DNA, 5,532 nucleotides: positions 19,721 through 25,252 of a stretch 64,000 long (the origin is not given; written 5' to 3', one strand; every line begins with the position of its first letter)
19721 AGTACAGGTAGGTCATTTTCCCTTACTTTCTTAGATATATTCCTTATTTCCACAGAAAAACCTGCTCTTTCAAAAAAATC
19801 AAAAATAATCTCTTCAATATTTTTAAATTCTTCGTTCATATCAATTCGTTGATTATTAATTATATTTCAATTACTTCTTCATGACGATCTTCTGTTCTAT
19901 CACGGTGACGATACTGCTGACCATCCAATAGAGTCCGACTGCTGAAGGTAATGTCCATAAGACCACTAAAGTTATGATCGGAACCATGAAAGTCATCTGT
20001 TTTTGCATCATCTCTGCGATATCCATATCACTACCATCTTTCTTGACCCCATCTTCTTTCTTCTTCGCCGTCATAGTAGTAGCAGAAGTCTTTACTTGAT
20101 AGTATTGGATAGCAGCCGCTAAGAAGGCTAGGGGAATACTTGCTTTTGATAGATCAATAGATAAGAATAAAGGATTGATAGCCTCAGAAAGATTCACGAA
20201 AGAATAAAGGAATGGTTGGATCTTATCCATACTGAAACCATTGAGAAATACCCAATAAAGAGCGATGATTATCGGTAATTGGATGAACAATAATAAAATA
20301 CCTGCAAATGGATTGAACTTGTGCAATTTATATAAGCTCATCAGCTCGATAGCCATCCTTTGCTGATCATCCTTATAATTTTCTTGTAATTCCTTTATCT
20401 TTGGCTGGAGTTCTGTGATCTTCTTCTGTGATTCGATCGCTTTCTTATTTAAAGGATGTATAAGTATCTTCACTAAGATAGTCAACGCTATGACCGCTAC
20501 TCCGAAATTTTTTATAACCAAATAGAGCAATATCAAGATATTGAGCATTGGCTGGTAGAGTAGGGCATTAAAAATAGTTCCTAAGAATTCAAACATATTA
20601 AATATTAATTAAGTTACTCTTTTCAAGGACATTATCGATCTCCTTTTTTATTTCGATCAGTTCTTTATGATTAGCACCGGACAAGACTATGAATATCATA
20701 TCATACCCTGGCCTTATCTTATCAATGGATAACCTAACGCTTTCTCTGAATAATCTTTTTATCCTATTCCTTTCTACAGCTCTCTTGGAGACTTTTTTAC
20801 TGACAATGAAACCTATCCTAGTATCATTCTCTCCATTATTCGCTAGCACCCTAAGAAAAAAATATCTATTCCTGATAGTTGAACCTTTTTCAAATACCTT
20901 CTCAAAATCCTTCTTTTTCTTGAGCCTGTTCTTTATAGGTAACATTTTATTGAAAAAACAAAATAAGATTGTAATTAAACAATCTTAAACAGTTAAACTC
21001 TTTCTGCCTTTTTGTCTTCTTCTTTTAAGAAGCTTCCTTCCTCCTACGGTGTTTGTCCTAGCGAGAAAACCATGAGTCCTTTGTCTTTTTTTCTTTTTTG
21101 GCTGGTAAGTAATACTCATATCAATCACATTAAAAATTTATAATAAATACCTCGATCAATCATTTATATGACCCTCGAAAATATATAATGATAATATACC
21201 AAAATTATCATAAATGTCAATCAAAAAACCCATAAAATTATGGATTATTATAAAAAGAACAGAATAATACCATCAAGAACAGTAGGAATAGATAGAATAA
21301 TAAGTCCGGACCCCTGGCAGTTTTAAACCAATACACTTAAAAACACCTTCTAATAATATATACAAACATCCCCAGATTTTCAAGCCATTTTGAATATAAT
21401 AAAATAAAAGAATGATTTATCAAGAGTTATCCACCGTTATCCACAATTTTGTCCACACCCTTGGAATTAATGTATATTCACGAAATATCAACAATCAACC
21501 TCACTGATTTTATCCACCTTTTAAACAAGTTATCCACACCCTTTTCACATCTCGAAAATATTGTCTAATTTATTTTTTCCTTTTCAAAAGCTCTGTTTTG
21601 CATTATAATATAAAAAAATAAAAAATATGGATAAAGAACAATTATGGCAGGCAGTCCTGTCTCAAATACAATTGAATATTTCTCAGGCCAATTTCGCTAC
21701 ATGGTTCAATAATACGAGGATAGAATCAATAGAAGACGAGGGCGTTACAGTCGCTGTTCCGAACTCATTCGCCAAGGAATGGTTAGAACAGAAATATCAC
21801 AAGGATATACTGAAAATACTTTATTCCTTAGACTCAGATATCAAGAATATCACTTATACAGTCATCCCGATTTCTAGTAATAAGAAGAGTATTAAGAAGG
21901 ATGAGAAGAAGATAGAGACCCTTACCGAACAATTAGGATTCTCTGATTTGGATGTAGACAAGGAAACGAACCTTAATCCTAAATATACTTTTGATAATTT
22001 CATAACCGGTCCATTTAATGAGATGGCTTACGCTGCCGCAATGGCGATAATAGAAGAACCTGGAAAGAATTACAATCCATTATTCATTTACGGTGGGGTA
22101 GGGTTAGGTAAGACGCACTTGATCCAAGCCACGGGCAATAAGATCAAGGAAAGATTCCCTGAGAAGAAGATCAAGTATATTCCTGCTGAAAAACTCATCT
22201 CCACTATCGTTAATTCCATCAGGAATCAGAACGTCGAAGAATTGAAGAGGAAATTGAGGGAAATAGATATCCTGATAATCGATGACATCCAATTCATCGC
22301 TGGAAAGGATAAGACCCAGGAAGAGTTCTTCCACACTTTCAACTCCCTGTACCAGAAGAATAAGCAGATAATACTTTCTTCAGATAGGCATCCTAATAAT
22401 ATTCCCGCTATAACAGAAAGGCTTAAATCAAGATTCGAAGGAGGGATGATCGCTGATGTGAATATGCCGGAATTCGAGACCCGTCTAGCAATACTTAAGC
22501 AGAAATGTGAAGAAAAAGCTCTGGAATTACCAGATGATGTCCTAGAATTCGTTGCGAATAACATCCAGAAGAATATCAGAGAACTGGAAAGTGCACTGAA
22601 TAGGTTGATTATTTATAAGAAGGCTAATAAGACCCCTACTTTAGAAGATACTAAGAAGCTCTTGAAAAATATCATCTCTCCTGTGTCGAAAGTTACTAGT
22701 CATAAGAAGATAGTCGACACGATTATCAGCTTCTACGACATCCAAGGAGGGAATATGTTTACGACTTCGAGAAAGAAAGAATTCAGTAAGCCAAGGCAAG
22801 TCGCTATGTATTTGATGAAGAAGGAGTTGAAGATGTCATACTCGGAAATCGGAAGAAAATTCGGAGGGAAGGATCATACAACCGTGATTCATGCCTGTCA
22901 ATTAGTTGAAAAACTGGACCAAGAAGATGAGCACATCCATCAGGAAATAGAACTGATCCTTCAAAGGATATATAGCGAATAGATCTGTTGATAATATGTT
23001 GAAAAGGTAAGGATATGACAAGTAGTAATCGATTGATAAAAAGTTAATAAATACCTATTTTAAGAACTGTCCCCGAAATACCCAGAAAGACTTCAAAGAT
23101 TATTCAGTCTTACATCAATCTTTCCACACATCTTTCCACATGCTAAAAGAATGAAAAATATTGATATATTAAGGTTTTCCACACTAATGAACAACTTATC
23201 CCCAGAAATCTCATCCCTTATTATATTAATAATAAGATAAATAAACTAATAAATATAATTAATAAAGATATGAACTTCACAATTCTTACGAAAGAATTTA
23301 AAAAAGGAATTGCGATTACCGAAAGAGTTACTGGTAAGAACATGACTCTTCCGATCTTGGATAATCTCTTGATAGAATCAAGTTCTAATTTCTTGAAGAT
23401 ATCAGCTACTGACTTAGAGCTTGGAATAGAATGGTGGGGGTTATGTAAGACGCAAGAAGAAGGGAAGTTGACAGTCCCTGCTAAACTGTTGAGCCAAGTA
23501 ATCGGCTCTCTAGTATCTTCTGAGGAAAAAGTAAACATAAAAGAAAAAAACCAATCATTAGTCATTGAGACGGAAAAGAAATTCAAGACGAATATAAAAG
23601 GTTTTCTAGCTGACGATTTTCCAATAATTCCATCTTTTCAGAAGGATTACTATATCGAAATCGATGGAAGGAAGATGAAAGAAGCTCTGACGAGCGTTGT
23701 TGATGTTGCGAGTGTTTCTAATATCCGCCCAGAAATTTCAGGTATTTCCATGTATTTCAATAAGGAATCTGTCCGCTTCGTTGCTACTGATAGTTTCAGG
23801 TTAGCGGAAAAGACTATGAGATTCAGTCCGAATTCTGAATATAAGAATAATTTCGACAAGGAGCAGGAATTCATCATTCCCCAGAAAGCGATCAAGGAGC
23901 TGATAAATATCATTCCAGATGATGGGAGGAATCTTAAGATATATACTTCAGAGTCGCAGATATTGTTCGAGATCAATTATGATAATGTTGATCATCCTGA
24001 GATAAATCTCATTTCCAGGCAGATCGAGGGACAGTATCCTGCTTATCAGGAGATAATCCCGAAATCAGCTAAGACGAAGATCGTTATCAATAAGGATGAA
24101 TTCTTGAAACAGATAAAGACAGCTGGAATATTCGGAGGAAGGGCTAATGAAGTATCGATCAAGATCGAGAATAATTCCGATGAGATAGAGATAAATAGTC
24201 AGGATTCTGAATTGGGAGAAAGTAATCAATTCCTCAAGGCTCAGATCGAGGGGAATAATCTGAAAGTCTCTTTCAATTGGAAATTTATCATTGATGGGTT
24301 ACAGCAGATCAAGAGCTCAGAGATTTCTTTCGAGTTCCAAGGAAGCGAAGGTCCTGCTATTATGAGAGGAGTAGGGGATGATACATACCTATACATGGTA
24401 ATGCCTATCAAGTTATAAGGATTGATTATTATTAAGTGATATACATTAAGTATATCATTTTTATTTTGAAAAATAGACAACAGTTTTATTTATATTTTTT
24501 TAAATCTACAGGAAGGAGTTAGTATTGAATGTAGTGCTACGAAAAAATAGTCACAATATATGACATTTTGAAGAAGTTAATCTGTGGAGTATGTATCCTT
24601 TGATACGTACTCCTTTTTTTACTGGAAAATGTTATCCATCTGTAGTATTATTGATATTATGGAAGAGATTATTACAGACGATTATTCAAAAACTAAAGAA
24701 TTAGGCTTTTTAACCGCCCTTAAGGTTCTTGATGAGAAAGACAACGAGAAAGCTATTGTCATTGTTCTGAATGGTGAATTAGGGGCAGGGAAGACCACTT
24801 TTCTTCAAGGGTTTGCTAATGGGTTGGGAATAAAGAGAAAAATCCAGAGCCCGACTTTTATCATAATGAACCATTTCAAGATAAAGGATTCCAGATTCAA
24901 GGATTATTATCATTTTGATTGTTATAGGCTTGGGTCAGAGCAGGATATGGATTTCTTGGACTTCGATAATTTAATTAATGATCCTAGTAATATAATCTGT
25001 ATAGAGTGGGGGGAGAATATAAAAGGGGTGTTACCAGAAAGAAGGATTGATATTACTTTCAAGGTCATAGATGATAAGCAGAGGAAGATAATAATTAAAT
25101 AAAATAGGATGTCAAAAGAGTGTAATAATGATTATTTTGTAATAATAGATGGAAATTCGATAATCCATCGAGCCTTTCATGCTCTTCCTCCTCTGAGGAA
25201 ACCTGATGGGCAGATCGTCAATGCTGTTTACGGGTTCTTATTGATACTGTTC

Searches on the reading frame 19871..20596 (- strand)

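Call 46: search_protein_families(library=pfam, proteins=[window:19871-20596:-], max_evalue=0.001)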
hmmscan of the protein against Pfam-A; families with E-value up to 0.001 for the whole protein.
window:19871-20596:- (241 aa): 1 family
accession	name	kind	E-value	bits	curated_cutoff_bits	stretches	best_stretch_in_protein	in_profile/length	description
PF02096.25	60KD_IMP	-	9.6e-45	152.9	35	1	31-240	1-163/163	60Kd inner membrane protein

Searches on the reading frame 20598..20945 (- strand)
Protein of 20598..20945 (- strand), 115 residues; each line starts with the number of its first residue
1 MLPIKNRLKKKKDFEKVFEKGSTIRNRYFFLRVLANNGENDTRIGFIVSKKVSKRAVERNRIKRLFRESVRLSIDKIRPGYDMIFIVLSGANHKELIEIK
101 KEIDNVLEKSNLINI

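Call 46: search_protein_families(library=pfam, proteins=[window:20598-20945:-], max_evalue=0.001)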
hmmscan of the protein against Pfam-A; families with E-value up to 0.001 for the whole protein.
window:20598-20945:- (115 aa): 1 family
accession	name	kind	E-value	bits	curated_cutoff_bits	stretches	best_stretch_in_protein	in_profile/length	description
PF00825.24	Ribonuclease_P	-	1.2e-30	106.2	22.3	1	3-109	2-107/109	Ribonuclease P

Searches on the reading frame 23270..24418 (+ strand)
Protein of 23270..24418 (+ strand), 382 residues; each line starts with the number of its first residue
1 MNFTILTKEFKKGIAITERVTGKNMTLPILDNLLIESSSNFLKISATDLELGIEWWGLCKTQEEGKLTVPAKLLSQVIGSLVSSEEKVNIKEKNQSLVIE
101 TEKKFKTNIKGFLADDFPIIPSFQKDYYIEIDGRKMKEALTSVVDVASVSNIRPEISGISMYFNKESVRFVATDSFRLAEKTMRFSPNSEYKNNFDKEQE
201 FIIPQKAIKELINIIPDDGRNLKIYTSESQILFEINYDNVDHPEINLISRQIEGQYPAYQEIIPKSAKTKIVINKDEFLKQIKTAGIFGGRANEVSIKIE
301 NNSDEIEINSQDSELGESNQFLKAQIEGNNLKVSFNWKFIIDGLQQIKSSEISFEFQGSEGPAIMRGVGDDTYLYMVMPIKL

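Call 46: search_protein_families(library=pfam, proteins=[window:23270-24418:+], max_evalue=0.001)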
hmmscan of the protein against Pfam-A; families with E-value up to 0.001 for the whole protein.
window:23270-24418:+ (382 aa): 3 families
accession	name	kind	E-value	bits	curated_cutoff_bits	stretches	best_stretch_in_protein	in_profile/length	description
PF02768.20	DNA_pol3_beta_3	-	1.2e-23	83.6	27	1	261-380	2-120/121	DNA polymerase III beta subunit, C-terminal domain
PF02767.21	DNA_pol3_beta_2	-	3.1e-22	79.5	27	2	131-257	2-115/116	DNA polymerase III beta subunit, central domain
PF00712.24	DNA_pol3_beta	-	3.7e-22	79.2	24.4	1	1-121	1-120/120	DNA polymerase III beta subunit, N-terminal domain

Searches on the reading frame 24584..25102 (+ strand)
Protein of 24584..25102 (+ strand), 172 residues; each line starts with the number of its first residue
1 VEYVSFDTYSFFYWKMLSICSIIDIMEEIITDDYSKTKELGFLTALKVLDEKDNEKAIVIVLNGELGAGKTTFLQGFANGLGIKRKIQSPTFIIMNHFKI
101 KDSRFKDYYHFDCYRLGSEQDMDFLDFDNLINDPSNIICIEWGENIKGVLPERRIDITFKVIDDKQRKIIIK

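Call 46: search_protein_families(library=pfam, proteins=[window:24584-25102:+], max_evalue=0.001)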
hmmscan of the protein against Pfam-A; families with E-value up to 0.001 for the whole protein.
window:24584-25102:+ (172 aa): 1 family
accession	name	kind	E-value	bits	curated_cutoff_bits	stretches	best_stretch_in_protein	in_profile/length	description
PF02367.23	TsaE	-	5.7e-33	114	26.6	1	55-169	19-128/128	Threonylcarbamoyl adenosine biosynthesis protein TsaE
